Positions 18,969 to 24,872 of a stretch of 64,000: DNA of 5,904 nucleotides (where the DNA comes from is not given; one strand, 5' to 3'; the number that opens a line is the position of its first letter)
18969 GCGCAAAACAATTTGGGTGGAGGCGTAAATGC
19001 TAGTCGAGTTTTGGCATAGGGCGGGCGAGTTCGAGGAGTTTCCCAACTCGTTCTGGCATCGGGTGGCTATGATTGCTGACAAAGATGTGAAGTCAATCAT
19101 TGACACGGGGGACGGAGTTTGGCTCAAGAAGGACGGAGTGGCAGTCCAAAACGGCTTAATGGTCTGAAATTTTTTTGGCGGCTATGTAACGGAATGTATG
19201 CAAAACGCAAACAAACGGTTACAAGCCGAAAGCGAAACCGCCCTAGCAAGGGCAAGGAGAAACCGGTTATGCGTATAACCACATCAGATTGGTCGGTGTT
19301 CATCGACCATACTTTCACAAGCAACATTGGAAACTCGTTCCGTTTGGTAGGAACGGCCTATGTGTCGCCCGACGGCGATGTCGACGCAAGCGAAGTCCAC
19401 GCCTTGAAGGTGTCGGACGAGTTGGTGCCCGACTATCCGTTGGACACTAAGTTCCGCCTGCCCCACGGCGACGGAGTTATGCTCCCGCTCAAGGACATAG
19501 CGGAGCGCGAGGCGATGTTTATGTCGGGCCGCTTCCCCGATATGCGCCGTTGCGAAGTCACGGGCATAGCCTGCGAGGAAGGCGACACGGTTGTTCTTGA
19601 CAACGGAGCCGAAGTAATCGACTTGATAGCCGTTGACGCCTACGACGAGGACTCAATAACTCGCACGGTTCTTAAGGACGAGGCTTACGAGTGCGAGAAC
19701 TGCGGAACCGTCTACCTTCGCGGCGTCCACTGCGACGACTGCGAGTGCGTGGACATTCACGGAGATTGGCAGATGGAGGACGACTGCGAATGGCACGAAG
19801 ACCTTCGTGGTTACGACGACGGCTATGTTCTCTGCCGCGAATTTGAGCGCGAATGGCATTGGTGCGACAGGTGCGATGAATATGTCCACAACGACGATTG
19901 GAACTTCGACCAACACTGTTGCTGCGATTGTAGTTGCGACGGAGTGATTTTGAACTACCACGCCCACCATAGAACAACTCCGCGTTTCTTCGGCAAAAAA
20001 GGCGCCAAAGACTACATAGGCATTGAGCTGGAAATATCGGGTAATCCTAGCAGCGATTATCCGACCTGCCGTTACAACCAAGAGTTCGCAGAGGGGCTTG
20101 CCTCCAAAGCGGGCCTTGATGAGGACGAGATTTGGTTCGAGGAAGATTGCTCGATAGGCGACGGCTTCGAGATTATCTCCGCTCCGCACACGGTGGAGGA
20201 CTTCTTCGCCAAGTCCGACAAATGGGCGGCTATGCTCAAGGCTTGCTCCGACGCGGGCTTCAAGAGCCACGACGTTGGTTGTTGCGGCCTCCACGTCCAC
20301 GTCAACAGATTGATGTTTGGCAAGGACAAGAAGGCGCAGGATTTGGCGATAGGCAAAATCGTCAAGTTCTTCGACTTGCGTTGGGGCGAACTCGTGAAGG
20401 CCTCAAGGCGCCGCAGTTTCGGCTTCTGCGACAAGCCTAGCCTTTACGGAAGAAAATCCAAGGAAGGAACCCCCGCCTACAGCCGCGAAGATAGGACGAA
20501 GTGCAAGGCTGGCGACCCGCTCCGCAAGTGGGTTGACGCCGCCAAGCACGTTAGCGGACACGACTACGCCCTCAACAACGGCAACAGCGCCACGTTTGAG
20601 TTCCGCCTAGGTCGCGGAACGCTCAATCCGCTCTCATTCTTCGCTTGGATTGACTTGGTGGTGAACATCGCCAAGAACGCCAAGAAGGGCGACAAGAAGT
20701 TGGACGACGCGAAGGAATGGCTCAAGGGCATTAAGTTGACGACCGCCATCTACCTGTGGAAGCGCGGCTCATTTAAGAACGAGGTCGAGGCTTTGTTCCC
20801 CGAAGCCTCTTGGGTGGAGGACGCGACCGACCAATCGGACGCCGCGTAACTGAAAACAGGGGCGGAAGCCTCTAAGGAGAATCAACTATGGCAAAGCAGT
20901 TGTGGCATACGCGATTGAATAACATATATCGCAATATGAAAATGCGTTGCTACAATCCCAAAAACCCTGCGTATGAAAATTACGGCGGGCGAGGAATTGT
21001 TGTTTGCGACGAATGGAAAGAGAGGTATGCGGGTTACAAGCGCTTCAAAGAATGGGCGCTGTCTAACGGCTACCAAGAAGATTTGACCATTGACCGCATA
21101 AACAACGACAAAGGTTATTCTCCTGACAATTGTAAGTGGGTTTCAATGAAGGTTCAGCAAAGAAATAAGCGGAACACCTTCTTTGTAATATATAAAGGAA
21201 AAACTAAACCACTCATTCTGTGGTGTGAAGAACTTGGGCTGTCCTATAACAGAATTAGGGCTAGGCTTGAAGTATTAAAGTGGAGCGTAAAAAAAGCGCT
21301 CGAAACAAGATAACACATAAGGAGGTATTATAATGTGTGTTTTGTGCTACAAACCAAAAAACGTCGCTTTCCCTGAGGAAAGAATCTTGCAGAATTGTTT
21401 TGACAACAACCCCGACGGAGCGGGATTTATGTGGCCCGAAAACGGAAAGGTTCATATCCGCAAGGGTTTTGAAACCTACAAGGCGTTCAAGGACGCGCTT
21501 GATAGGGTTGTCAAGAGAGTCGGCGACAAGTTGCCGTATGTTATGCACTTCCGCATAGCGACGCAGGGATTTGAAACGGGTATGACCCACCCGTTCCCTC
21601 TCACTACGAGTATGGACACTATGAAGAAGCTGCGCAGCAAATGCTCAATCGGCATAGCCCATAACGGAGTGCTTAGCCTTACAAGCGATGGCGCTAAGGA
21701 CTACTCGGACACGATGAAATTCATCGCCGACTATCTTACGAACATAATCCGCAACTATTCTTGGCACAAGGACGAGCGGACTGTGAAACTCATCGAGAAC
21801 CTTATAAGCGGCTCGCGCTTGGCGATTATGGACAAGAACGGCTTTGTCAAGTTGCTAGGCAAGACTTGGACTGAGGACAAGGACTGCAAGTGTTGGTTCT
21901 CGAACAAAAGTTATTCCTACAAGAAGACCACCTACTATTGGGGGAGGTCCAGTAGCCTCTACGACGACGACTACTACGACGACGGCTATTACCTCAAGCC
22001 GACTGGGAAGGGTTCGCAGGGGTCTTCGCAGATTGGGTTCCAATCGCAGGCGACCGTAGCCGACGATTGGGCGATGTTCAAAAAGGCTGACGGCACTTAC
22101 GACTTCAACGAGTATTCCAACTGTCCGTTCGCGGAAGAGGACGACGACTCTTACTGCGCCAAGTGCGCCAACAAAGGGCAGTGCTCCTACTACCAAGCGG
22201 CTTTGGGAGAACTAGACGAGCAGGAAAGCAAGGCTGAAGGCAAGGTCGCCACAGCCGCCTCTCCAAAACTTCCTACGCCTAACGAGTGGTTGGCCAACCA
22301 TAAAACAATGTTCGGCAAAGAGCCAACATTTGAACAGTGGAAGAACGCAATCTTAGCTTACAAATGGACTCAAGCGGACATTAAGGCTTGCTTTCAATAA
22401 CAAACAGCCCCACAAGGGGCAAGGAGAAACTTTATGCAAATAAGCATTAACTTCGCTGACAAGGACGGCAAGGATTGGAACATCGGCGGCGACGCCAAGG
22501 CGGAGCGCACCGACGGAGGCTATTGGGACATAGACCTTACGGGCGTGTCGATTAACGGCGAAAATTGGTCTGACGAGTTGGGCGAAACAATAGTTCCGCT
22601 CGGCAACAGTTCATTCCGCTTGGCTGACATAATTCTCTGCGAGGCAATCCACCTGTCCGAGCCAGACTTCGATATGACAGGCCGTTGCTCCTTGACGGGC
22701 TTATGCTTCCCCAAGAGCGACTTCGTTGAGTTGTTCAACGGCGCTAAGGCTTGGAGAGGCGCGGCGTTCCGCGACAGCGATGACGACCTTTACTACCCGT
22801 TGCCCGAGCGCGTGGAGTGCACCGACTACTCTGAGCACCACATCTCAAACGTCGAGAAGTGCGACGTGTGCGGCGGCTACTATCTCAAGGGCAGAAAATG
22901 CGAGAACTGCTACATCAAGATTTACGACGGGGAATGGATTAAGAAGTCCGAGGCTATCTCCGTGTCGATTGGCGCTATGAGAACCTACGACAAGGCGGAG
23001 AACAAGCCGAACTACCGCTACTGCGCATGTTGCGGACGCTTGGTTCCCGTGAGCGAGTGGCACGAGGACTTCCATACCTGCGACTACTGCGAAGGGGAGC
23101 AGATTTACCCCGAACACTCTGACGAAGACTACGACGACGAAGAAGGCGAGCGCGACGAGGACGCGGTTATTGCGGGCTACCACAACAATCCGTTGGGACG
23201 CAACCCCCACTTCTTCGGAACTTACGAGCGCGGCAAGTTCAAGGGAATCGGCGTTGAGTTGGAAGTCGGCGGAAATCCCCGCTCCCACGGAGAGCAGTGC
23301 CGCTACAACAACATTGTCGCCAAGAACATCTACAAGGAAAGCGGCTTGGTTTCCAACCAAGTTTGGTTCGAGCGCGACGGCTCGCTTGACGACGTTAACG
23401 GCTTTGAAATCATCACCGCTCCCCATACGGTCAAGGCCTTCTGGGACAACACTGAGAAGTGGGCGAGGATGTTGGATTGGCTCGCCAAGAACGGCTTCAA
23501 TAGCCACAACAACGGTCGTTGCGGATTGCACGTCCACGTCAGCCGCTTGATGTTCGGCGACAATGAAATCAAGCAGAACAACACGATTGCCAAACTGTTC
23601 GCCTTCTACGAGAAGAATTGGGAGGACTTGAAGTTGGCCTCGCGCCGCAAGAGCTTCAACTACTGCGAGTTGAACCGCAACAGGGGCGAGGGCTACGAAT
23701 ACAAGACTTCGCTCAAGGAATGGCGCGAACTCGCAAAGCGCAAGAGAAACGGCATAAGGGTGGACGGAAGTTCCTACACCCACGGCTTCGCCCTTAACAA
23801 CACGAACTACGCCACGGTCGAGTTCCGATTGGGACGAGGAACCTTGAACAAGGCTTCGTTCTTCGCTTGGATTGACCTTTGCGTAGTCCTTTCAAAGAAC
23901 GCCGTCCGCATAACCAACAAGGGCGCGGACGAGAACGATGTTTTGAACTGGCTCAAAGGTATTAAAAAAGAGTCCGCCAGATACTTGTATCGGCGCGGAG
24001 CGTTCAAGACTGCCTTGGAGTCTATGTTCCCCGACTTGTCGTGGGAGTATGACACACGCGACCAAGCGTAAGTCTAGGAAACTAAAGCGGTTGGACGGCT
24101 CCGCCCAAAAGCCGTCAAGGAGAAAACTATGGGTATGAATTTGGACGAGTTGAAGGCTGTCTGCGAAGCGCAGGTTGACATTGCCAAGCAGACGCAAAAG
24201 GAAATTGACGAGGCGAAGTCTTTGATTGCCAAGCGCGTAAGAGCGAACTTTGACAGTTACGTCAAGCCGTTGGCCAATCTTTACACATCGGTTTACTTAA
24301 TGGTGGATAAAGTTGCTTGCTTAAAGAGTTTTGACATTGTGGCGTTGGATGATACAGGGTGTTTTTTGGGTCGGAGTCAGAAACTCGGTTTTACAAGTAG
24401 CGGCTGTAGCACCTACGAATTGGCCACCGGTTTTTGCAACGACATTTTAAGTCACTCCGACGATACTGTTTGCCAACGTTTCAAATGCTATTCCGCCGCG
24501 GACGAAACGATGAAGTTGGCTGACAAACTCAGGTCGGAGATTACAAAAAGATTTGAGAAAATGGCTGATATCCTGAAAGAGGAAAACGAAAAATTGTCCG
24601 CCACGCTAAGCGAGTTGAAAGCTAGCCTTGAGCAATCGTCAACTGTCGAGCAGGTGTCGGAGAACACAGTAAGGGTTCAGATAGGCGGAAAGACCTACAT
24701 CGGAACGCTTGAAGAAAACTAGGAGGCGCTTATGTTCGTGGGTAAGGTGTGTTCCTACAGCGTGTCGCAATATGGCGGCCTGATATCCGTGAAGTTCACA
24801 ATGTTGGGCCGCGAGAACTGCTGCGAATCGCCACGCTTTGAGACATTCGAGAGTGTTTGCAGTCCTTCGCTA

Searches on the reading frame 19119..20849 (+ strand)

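Call 43: search_protein_families(library=pfam, max_evalue=0.001, proteins=[window:19119-20849:+])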
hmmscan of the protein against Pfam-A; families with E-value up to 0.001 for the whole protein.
window:19119-20849:+ (576 aa): 0 families

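Call 64: search_protein_families(library=phrogs, max_evalue=0.001, proteins=[window:19119-20849:+])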
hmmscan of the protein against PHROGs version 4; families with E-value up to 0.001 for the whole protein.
window:19119-20849:+ (576 aa): 1 family
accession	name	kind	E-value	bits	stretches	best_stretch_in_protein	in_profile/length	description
phrog_16683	-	unknown function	1.5e-31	110.9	1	279-534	87-315/368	-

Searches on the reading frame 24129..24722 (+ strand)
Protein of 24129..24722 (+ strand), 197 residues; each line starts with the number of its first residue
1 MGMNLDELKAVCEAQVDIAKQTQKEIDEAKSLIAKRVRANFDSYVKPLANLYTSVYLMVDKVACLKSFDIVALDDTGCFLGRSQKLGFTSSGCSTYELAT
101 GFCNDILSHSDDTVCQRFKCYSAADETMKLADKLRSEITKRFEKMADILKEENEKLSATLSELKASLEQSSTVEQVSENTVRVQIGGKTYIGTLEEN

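Call 43: search_protein_families(library=pfam, max_evalue=0.001, proteins=[window:24129-24722:+])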
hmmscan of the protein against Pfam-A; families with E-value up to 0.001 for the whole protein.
window:24129-24722:+ (197 aa): 1 family
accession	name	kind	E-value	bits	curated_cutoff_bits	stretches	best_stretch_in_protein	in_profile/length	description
PF07464.16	ApoLp-III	-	8.6e-05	23.1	36.3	1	110-184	19-93/146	Apolipophorin-III precursor (apoLp-III)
